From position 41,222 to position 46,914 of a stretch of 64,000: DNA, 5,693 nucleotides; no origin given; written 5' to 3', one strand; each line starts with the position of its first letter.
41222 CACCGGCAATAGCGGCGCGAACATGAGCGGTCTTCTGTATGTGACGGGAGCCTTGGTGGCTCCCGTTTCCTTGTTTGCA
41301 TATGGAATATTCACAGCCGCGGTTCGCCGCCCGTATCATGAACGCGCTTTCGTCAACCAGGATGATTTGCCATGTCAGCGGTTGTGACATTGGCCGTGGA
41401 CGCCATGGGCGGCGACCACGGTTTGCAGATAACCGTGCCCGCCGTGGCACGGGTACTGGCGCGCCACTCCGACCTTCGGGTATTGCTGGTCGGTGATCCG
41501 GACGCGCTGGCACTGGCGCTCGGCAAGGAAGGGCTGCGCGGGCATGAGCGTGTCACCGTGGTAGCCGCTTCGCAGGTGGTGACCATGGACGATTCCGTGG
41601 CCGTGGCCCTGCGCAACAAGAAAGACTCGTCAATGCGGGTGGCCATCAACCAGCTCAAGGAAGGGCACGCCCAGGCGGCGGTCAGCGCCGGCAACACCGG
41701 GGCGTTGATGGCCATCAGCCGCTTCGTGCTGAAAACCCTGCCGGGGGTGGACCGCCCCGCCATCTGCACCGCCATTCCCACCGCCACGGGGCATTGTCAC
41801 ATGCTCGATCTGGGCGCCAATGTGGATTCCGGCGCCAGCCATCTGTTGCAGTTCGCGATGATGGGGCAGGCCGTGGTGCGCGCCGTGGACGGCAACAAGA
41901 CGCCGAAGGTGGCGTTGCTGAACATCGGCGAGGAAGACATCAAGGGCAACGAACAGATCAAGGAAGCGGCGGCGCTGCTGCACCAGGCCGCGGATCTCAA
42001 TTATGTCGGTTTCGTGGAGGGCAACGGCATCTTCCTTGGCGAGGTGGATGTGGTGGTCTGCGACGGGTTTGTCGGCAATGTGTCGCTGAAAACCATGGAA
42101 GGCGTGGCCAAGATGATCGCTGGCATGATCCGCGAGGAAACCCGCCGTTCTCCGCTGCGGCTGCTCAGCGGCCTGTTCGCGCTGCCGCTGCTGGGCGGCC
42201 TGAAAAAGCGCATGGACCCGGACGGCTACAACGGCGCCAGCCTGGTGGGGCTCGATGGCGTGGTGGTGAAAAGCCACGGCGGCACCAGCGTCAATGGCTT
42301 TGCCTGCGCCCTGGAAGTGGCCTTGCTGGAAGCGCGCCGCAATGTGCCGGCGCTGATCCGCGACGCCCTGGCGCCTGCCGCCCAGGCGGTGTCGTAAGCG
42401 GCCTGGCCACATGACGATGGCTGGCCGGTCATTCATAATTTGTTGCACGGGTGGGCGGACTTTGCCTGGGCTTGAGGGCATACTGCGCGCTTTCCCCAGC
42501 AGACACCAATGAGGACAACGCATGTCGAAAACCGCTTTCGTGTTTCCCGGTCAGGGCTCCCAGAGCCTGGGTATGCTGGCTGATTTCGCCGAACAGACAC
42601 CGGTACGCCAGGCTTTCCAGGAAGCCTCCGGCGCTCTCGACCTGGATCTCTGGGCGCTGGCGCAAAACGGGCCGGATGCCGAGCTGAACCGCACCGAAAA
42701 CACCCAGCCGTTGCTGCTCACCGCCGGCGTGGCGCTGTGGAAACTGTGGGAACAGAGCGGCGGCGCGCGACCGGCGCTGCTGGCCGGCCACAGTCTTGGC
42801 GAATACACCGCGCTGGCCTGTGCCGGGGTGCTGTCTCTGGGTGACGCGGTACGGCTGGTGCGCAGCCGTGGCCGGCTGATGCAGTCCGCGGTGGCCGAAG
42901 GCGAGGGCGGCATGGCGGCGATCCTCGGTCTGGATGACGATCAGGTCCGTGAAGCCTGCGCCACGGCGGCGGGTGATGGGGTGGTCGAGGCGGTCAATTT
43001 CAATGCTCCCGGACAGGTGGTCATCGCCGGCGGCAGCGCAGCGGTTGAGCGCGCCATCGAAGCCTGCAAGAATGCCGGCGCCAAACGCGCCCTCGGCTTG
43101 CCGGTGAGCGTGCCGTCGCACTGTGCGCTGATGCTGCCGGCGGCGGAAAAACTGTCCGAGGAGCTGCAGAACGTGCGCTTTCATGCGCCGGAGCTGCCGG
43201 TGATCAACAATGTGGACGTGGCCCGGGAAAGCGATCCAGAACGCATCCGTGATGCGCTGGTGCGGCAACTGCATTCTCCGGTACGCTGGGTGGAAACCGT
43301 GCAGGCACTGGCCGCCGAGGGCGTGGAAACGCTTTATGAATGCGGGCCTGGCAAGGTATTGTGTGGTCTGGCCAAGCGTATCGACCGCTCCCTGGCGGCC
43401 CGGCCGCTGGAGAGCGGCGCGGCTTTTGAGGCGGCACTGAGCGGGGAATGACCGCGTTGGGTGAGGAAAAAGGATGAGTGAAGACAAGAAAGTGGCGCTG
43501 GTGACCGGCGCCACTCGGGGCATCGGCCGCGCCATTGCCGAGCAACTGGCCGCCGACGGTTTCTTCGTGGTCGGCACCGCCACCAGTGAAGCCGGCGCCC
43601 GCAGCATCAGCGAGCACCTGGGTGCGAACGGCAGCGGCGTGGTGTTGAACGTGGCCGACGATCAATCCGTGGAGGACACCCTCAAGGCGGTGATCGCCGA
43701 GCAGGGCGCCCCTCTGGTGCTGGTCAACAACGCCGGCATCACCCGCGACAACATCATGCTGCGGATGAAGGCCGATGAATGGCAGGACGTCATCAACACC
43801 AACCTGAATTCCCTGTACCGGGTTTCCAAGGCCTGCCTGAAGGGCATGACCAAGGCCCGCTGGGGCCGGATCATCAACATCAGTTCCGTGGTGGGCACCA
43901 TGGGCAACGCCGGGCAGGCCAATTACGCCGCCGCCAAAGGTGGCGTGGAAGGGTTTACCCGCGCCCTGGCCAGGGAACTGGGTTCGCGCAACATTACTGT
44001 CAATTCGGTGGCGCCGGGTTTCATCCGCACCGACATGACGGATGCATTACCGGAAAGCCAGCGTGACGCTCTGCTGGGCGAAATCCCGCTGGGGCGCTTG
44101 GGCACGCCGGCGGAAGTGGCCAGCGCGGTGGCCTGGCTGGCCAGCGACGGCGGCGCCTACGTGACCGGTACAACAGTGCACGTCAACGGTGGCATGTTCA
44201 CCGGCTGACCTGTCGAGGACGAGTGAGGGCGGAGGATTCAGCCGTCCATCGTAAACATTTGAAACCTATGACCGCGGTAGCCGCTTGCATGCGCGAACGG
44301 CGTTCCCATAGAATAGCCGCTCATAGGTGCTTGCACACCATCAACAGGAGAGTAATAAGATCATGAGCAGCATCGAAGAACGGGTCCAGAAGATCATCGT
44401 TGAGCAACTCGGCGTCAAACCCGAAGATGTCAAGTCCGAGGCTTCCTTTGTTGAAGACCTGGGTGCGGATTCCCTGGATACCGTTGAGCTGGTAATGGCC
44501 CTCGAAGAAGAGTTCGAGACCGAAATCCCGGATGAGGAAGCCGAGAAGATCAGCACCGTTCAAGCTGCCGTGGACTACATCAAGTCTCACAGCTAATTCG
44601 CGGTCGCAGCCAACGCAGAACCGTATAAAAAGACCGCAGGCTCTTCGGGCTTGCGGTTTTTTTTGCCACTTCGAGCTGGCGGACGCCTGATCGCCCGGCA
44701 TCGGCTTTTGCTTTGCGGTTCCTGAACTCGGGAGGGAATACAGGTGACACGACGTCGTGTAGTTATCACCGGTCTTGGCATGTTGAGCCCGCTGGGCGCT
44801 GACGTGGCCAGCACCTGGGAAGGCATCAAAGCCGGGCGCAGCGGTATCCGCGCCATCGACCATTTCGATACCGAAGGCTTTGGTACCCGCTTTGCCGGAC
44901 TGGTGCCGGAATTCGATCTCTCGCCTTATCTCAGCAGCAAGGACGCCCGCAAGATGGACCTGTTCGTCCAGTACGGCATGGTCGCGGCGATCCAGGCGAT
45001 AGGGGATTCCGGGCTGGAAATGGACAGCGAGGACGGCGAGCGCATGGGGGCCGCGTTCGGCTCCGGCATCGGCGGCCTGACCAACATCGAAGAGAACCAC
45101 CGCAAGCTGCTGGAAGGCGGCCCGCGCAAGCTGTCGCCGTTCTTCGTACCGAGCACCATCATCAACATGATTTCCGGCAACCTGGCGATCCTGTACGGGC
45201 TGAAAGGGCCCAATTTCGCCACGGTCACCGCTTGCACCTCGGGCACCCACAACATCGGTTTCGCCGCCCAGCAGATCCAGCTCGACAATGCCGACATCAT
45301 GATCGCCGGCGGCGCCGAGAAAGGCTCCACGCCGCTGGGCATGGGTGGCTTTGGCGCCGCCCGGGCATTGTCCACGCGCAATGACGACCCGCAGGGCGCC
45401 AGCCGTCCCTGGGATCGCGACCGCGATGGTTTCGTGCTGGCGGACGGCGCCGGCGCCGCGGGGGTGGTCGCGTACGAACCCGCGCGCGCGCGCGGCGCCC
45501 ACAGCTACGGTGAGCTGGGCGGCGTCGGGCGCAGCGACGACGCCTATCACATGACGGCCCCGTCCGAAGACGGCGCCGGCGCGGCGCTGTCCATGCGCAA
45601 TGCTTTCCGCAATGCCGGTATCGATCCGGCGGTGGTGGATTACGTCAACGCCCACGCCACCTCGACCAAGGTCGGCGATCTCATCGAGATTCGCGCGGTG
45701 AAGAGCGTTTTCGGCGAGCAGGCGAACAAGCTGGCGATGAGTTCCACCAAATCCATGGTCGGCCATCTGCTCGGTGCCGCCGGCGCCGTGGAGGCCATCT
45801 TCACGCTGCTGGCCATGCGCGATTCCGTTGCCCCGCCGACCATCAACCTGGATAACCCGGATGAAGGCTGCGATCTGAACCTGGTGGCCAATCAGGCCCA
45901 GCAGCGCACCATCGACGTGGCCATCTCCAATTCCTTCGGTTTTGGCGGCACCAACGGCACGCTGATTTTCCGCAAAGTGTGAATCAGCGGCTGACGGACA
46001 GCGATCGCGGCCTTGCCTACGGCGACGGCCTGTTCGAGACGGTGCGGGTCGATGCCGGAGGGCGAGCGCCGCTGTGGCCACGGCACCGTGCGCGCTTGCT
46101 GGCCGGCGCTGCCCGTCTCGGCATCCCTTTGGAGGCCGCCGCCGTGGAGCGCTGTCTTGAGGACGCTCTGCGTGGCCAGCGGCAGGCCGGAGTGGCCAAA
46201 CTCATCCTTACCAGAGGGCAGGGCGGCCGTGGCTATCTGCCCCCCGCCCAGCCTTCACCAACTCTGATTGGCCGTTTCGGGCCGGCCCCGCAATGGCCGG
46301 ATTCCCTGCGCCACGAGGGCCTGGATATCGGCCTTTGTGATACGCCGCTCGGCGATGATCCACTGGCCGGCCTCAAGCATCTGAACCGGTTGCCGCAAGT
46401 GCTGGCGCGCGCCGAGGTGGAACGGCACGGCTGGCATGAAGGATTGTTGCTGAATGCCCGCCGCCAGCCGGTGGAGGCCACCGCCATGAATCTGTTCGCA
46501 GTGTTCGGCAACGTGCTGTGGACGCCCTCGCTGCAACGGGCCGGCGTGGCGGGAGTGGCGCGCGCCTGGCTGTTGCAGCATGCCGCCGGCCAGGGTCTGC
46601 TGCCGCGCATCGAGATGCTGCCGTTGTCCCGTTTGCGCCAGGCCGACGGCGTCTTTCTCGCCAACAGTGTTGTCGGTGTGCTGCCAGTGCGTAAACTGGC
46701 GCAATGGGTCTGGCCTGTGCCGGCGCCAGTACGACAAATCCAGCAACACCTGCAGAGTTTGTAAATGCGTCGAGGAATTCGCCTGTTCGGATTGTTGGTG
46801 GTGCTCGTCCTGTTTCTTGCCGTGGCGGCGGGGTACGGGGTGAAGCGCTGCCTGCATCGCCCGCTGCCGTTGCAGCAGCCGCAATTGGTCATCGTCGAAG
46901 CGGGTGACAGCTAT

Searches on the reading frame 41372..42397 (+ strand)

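Call 52: search_protein_families(library=pfam, proteins=[window:41372-42397:+], max_evalue=0.00001)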
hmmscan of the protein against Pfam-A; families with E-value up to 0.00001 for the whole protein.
window:41372-42397:+ (341 aa): 1 family
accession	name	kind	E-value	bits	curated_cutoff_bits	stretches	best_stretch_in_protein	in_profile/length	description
PF02504.20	FA_synthesis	-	9.8e-100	334.2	29.1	1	5-326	1-322/324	Fatty acid synthesis protein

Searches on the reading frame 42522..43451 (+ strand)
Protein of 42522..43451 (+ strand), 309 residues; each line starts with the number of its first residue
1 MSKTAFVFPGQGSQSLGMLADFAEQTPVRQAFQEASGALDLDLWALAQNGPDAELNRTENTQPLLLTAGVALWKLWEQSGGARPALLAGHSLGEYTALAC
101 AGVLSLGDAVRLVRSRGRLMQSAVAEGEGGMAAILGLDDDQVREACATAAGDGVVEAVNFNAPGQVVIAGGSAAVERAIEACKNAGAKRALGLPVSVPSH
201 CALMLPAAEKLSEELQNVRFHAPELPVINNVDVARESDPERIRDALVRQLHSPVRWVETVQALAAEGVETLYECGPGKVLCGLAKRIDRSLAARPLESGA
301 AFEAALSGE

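Call 52: search_protein_families(library=pfam, proteins=[window:42522-43451:+], max_evalue=0.00001)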
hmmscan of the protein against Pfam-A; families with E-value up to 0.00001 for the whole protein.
window:42522-43451:+ (309 aa): 1 family
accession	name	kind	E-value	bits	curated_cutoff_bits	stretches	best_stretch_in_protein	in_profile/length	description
PF00698.26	Acyl_transf_1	-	3.9e-41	142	32.7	1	6-276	2-267/319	Acyl transferase domain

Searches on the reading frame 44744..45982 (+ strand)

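Call 91: search_protein_families(library=pfam, proteins=[window:44744-45982:+], max_evalue=0.00001)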
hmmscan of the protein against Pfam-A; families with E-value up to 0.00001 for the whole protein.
window:44744-45982:+ (412 aa): 2 families
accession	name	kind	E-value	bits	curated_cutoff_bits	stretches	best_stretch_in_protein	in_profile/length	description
PF00109.32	ketoacyl-synt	-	9.9e-54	183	20.8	1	4-239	2-244/252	Beta-ketoacyl synthase, N-terminal domain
PF02801.28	Ketoacyl-synt_C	-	1.5e-39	135.1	20.8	1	255-369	1-118/119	Beta-ketoacyl synthase, C-terminal domain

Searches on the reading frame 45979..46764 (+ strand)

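Call 91: search_protein_families(library=pfam, proteins=[window:45979-46764:+], max_evalue=0.00001)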
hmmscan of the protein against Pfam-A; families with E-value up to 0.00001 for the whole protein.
window:45979-46764:+ (261 aa): 1 family
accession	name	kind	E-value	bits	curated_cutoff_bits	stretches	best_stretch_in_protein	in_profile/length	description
PF01063.24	Aminotran_4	-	7.3e-40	137.6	28.5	1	17-239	1-222/223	Amino-transferase class IV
